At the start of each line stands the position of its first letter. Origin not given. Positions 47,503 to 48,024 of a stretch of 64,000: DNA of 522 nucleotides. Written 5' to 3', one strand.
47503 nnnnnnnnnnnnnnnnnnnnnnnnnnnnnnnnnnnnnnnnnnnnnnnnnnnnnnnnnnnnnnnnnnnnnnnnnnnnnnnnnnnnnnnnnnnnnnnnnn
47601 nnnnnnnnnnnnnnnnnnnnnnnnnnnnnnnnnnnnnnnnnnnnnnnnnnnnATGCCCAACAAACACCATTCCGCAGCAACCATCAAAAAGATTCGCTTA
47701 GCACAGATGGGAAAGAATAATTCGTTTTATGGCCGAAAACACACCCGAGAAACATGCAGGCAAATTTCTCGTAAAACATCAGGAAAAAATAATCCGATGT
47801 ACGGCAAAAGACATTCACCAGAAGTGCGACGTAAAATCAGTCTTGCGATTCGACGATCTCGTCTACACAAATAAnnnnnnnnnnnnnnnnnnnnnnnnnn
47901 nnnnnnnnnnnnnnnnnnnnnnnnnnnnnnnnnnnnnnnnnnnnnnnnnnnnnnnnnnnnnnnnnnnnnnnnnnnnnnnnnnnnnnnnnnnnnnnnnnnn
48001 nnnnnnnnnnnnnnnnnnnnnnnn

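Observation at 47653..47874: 73-aa ORF consisting only of three NUMOD3 motifs between acnA and leuC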

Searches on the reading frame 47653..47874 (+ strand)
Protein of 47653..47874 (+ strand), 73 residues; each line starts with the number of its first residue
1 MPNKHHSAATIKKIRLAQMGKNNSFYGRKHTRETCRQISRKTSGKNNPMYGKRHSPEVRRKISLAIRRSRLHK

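Call 3: search_protein_families(library=pfam, proteins=[window:47653-47874:+], max_evalue=1)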
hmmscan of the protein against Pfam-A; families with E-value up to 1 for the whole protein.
window:47653-47874:+ (73 aa): 2 families
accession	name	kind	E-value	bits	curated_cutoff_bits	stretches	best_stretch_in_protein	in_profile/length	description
PF07460.16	NUMOD3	-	9.4e-25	86.7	20.4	2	27-63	1-37/37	NUMOD3 motif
PF22635.1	I-TevI_ZnF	-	0.014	15.7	27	0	39-51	19-31/31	Intron-associated endonuclease 1 zinc finger domain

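Call 4: search_protein_families(library=ncbifam, proteins=[window:47653-47874:+], max_evalue=1)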
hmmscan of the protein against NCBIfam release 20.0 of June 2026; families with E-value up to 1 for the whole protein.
window:47653-47874:+ (73 aa): 1 family
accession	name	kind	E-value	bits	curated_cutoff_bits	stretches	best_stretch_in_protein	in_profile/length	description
TIGR01453.1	grpIintron_endo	subfamily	6.6e-09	36.1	56.05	1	3-63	96-157/215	group I intron endonuclease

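Call 5: search_protein_families(library=phrogs, proteins=[window:47653-47874:+], max_evalue=1)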
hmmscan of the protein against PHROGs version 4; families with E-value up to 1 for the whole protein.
window:47653-47874:+ (73 aa): 4 families
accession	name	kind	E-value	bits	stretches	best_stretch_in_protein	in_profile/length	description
phrog_314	-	DNA, RNA and nucleotide metabolism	5.5e-06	26.6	1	3-65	284-338/574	homing endonuclease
phrog_655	-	DNA, RNA and nucleotide metabolism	6.1e-05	24.1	1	10-56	150-191/343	homing endonuclease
phrog_22417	-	unknown function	0.0074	16.9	1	36-69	116-148/291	-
phrog_15526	-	unknown function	0.019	16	1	22-58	85-120/168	-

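Call 6: find_homologous_proteins(query=window:47653-47871:+, max_evalue=0.001)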
Query window:47653-47871:+ (73 aa): 10 proteins with E <= 0.001 among 10 candidates.
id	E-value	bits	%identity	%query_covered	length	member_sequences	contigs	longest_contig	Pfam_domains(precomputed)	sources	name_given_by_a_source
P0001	2.1e-40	153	100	100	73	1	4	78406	PF07460.17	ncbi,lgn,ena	-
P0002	6.1e-29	116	80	96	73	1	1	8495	PF07460.17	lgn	-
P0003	6.5e-28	113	80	84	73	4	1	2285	PF07460.17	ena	-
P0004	7.6e-28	113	77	100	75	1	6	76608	PF07460.17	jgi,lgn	-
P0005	8.1e-28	113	79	93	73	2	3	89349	PF07460.17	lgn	-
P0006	1.8e-27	112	77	96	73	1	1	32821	PF07460.17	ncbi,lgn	-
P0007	3.6e-16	76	59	95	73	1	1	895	PF07460.17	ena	-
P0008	2.2e-13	67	57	93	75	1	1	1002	PF07460.17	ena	-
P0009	4.4e-13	66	55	86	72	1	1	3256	PF07460.17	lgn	-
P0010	4.8e-11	60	54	81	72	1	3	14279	PF07460.17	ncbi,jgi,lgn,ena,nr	ncbi:MAG TPA: NUMOD3 domain-containing DNA-binding protein [Candidatus Omnitrophota bacterium]|nr:NU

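Call 8: find_encoding_contigs(protein=P0001, flank=6000, max_places=4)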
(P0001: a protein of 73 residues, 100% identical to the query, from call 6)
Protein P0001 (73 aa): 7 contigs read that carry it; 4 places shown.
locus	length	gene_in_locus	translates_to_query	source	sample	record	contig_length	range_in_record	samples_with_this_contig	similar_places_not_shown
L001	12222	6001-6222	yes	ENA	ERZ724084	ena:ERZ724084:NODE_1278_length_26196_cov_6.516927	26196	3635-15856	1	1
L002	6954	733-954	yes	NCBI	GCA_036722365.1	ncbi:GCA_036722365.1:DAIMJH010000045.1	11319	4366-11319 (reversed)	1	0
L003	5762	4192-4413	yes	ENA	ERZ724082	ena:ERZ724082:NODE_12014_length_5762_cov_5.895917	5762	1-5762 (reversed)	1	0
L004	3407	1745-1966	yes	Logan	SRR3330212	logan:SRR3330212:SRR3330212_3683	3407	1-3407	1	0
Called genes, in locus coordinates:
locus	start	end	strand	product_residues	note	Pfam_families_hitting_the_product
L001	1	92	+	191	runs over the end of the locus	PF02508:Rnf-Nqr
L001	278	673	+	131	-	PF18914:DUF5666 (weak)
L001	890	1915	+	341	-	PF13353:Fer4_12 (weak), PF04055:Radical_SAM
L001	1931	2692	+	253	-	PF03372:Exo_endo_phos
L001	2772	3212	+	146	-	PF01161:PBP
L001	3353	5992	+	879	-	PF00330:Aconitase, PF00694:Aconitase_C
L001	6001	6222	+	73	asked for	PF07460:NUMOD3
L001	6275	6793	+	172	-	-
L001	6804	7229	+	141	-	-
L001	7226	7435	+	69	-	PF20095:DUF6485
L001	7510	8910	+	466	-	PF00330:Aconitase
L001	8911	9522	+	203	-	PF00694:Aconitase_C, PF27512:LeuD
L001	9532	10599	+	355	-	PF01264:Chorismate_synt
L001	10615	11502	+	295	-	PF00106:adh_short, PF08659:KR, PF13561:adh_short_C2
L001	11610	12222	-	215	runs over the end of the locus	PF00753:Lactamase_B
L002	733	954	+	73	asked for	PF07460:NUMOD3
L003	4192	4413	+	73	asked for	PF07460:NUMOD3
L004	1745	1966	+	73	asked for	PF07460:NUMOD3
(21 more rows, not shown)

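Call 9: find_encoding_contigs(protein=P0004, flank=6000, max_places=3)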
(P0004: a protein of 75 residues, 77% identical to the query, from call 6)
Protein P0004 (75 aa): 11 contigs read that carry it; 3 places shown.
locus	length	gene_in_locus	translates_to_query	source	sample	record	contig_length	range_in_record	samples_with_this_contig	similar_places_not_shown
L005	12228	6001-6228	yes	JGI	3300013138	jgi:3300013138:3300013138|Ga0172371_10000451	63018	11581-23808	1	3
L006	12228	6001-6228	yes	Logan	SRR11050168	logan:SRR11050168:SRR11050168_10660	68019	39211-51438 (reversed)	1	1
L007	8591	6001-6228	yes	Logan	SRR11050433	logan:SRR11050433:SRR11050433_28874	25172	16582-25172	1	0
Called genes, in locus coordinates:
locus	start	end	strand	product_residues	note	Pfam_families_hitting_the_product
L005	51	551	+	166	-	PF18914:DUF5666 (faint)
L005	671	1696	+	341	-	PF13353:Fer4_12 (weak), PF04055:Radical_SAM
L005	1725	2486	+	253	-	PF03372:Exo_endo_phos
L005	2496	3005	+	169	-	PF01161:PBP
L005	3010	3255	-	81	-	PF00037:Fer4 (faint), PF12797:Fer4_2 (faint), PF12837:Fer4_6 (faint), PF13183:Fer4_8 (faint), PF13237:Fer4_10, PF12838:Fer4_7, PF13187:Fer4_9 (weak), PF25160:LdpA_Fe-S-bd (weak), +3 more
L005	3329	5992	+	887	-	PF00330:Aconitase, PF00694:Aconitase_C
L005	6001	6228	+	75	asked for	PF07460:NUMOD3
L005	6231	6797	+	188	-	-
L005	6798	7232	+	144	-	-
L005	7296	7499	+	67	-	-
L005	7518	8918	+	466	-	PF00330:Aconitase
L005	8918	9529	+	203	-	PF00694:Aconitase_C, PF27512:LeuD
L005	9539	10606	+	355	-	PF01264:Chorismate_synt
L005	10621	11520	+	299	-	PF00106:adh_short, PF08659:KR, PF13561:adh_short_C2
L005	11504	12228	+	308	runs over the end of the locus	PF00291:PALP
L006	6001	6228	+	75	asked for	PF07460:NUMOD3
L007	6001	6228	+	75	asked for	PF07460:NUMOD3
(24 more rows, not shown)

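Call 10: find_encoding_contigs(protein=P0005, flank=6000, max_places=3)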
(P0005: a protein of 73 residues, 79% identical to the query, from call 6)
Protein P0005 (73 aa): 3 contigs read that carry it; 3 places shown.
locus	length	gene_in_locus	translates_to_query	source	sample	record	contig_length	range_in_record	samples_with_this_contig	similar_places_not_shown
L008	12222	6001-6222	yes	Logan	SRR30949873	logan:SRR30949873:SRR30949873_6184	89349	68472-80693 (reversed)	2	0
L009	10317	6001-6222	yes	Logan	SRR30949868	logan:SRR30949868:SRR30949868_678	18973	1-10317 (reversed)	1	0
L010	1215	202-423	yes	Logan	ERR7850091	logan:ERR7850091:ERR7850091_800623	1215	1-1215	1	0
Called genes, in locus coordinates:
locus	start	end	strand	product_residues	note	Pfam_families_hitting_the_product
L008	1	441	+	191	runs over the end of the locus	PF02508:Rnf-Nqr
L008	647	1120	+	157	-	-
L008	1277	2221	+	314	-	PF04055:Radical_SAM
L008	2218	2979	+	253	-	PF03372:Exo_endo_phos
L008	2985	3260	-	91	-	PF12797:Fer4_2 (faint), PF12798:Fer4_3 (faint), PF13237:Fer4_10, PF14697:Fer4_21 (faint), PF12838:Fer4_7, PF13187:Fer4_9, PF00037:Fer4 (weak), PF12837:Fer4_6 (weak), +3 more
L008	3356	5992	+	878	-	PF00330:Aconitase, PF00694:Aconitase_C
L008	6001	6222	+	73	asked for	PF07460:NUMOD3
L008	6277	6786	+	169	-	-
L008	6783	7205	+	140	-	-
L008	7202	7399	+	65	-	PF20095:DUF6485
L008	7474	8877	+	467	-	PF00330:Aconitase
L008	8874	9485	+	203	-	PF00694:Aconitase_C, PF27512:LeuD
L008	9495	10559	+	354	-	PF01264:Chorismate_synt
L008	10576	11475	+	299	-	PF00106:adh_short, PF08659:KR, PF13561:adh_short_C2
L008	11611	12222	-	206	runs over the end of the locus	PF00753:Lactamase_B, PF12706:Lactamase_B_2 (weak)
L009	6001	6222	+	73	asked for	PF07460:NUMOD3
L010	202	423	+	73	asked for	PF07460:NUMOD3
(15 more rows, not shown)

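Call 11: find_encoding_contigs(protein=P0006, flank=6000, max_places=3)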
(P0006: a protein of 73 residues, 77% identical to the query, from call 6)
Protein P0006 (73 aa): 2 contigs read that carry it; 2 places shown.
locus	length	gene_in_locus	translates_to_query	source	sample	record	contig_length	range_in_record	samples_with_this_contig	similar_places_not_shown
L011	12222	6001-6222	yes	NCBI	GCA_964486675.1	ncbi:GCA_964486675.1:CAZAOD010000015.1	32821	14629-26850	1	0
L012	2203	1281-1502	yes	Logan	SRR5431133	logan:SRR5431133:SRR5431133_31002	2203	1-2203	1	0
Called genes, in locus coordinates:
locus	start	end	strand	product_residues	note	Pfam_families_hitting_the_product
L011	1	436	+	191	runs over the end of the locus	PF02508:Rnf-Nqr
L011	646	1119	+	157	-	PF18914:DUF5666 (weak)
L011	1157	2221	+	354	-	PF04055:Radical_SAM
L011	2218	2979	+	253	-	PF03372:Exo_endo_phos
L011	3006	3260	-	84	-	PF13237:Fer4_10, PF14697:Fer4_21 (faint), PF12838:Fer4_7, PF13187:Fer4_9, PF25160:LdpA_Fe-S-bd (weak), PF12797:Fer4_2 (weak), PF00037:Fer4 (weak), PF12837:Fer4_6 (weak), +2 more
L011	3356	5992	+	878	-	PF00330:Aconitase, PF00694:Aconitase_C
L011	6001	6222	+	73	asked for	PF07460:NUMOD3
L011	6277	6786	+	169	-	-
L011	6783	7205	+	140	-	-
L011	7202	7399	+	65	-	PF20095:DUF6485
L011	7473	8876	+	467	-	PF00330:Aconitase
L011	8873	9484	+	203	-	PF00694:Aconitase_C, PF27512:LeuD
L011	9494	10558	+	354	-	PF01264:Chorismate_synt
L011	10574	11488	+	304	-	PF00106:adh_short, PF08659:KR, PF13561:adh_short_C2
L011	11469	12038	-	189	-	PF00753:Lactamase_B, PF23023:Anti-Pycsar_Apyc1 (weak), PF12706:Lactamase_B_2 (weak)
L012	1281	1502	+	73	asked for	PF07460:NUMOD3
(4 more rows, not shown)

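Call 12: find_encoding_contigs(protein=P0010, flank=6000, max_places=3)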
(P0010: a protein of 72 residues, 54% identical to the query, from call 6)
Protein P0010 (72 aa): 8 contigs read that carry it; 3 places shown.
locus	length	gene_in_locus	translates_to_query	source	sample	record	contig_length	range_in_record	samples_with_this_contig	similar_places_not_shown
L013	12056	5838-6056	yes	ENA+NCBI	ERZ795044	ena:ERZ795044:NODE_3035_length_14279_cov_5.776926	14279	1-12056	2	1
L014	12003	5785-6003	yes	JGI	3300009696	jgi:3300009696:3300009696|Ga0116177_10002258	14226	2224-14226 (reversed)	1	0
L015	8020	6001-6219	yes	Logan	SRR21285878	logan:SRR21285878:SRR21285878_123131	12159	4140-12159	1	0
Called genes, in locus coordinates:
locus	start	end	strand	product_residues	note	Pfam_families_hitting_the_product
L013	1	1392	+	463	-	?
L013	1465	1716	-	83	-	-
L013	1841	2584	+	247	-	PF00902:TatC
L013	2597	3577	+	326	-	PF04015:DUF362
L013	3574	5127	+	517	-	PF12801:Fer4_5, PF14697:Fer4_21 (faint), PF13183:Fer4_8 (faint), PF13484:Fer4_16 (faint), PF12801:Fer4_5 (weak), PF12838:Fer4_7 (weak), PF00037:Fer4 (weak), PF12797:Fer4_2 (weak), +3 more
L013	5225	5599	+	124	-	-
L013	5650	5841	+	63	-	PF07311:Dodecin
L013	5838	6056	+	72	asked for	PF07460:NUMOD3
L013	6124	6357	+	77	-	-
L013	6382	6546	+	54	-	-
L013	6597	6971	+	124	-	-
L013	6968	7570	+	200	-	PF02525:Flavodoxin_2, PF03358:FMN_red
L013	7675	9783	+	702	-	PF12437:GSIII_N, PF00120:Gln-synt_C, PF18318:Gln-synt_C-ter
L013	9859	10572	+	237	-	PF00881:Nitroreductase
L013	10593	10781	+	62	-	-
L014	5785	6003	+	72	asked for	PF07460:NUMOD3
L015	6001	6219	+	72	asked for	PF07460:NUMOD3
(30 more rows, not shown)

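Call 13: find_encoding_contigs(protein=P0009, flank=6000, max_places=2)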
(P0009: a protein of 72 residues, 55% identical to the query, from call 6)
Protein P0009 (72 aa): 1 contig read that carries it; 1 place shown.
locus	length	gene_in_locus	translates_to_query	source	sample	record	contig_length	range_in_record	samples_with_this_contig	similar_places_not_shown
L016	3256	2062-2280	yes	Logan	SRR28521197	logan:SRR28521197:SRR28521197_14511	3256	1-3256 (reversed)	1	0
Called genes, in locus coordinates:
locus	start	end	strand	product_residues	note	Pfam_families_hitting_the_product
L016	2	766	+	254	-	?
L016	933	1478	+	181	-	-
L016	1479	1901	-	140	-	-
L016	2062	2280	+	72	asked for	PF07460:NUMOD3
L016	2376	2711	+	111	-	PF07238:PilZ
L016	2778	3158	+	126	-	-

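Call 14: find_encoding_contigs(protein=P0002, flank=6000, max_places=2)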
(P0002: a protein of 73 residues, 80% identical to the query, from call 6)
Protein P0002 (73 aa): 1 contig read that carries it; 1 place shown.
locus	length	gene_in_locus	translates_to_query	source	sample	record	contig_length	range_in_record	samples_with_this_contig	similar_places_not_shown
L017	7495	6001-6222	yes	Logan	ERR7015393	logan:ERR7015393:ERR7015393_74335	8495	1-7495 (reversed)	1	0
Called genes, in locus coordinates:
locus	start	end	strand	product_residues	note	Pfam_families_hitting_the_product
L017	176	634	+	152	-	PF18914:DUF5666 (weak)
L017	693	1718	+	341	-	PF04055:Radical_SAM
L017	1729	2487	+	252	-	PF03372:Exo_endo_phos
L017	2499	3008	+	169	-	PF01161:PBP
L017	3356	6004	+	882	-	PF00330:Aconitase, PF00694:Aconitase_C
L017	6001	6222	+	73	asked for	PF07460:NUMOD3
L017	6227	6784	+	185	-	-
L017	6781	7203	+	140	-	-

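Call 19: find_related_loci(query=A1, collection=genome_contigs, flank=6000)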
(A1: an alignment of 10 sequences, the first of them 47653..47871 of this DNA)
Query A1 (73 aa) in genome_contigs; peptide patterns used: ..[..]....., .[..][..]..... (x = any residue, [..] = any of these).
155 stretches matched a pattern; 46 encode a relative of the query (tblastn E <= 1e-3); 46 distinct loci.
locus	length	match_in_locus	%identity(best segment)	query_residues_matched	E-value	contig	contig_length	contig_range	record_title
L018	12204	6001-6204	81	4-71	1e-32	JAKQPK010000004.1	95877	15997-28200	MAG: Candidatus Omnitrophota bacterium isolate USMO_maxbin.079 k141_458913, whole genome shotgun sequence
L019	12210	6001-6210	77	4-73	1e-32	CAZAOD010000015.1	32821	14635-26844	MAG TPA_asm: uncultured Planctomycetales bacterium isolate binchicken_co173_225 genome assembly, contig: NODE_4579_lengt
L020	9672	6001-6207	75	1-69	4e-32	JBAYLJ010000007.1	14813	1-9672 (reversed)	MAG: Candidatus Omnitrophota bacterium isolate SO_2016_LW1_10 scaffold04277_LW64-88_2016, whole genome shotgun sequence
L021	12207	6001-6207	64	1-70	2e-20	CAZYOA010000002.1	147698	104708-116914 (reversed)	MAG TPA_asm: uncultured Planctomycetales bacterium isolate binchicken_co181_631 genome assembly, contig: NODE_56_length_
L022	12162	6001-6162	63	12-67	5e-19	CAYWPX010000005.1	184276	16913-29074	MAG TPA_asm: uncultured Planctomycetia bacterium isolate SRP278252_co2_234 genome assembly, contig: NODE_79_length_18427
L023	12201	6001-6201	58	4-70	3e-16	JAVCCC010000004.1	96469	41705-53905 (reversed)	MAG: Candidatus Aceula lacicola isolate MAG_3300035698_1100 Ga0374944_044200, whole genome shotgun sequence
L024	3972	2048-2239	48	1-64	9e-16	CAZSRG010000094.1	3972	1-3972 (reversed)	MAG TPA_asm: uncultured Planctomycetia bacterium isolate binchicken_co256_334 genome assembly, contig: NODE_76110_length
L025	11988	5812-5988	54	6-65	1e-15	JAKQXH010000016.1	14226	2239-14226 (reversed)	MAG: Candidatus Omnitrophota bacterium isolate USST_metabat.84_sub k141_449893, whole genome shotgun sequence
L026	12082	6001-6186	50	6-67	1e-13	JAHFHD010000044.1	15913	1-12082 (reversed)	MAG: Candidatus Omnitrophota bacterium isolate nzgw330 NODE_4390_length_15914_cov_3.898056, whole genome shotgun sequenc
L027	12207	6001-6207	49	1-69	2e-13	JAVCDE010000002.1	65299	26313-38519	MAG: Candidatus Aceula meridiana isolate MAG_3300035698_985 Ga0374944_593026, whole genome shotgun sequence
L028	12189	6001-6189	47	6-67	7e-13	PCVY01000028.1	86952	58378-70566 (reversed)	MAG: Candidatus Omnitrophica bacterium CG11_big_fil_rev_8_21_14_0_20_45_26 CG11_8_21_14_0.20_scaffold_71_c, whole genome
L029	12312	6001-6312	50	18-63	2e-11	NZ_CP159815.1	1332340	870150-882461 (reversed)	Candidatus Pelagibacter sp. Uisw_127 chromosome, complete genome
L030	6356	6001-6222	42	7-63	2e-11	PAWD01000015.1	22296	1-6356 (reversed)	MAG: Thaumarchaeota archaeon isolate SAT137 147754, whole genome shotgun sequence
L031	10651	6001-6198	52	1-63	6e-10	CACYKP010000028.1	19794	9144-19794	uncultured bacterium isolate RUG12035 genome assembly, contig: RUG12035_asm_28, whole genome shotgun sequence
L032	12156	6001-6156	47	4-62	1e-9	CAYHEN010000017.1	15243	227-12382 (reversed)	MAG TPA_asm: Candidatus Woesearchaeota archaeon isolate ERP119705_co12_12 genome assembly, contig: NODE_4550_length_1524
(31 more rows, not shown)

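Call 21: search_solved_structures(query=A1, max_evalue=1, show_alignments=3)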
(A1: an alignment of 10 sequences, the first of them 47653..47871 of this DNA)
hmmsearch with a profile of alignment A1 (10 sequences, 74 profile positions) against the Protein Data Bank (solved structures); distinct sequences matched with E-value up to 1: 1.
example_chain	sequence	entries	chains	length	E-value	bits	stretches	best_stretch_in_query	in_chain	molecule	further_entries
1i3j_A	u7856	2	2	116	1.3e-05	28.2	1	7-46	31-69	INTRON-ASSOCIATED ENDONUCLEASE 1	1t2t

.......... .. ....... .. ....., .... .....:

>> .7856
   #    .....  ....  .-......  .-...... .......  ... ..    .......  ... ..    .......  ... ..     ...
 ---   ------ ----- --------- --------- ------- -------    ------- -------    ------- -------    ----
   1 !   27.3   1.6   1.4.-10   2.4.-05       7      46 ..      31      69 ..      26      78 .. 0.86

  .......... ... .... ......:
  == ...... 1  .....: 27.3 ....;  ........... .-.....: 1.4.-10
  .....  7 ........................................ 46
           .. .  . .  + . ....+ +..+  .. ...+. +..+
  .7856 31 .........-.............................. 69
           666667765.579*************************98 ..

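Call 24: predict_structure(alignment_id=A1)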
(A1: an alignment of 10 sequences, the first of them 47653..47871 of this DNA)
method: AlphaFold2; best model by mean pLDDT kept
length: 73 residues; sequences in the alignment: 10
mean_pLDDT: 74.0   pTM: 0.34
mean pLDDT of the five models: 74.0, 73.6, 72.6, 70.7, 65.8
residues with pLDDT >= 90: 0; 70-90: 49; 50-70: 24; < 50: 0
segments of 3 or more residues with pLDDT < 50: none
pLDDT, mean of each block of 10 residues (from residue 1): 75 80 66 77 68 73 79 72
secondary structure, 60 per line:
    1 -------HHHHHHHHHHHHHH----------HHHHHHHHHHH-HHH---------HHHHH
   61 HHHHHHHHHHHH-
elements in order: H8-21 H32-42 H56-72
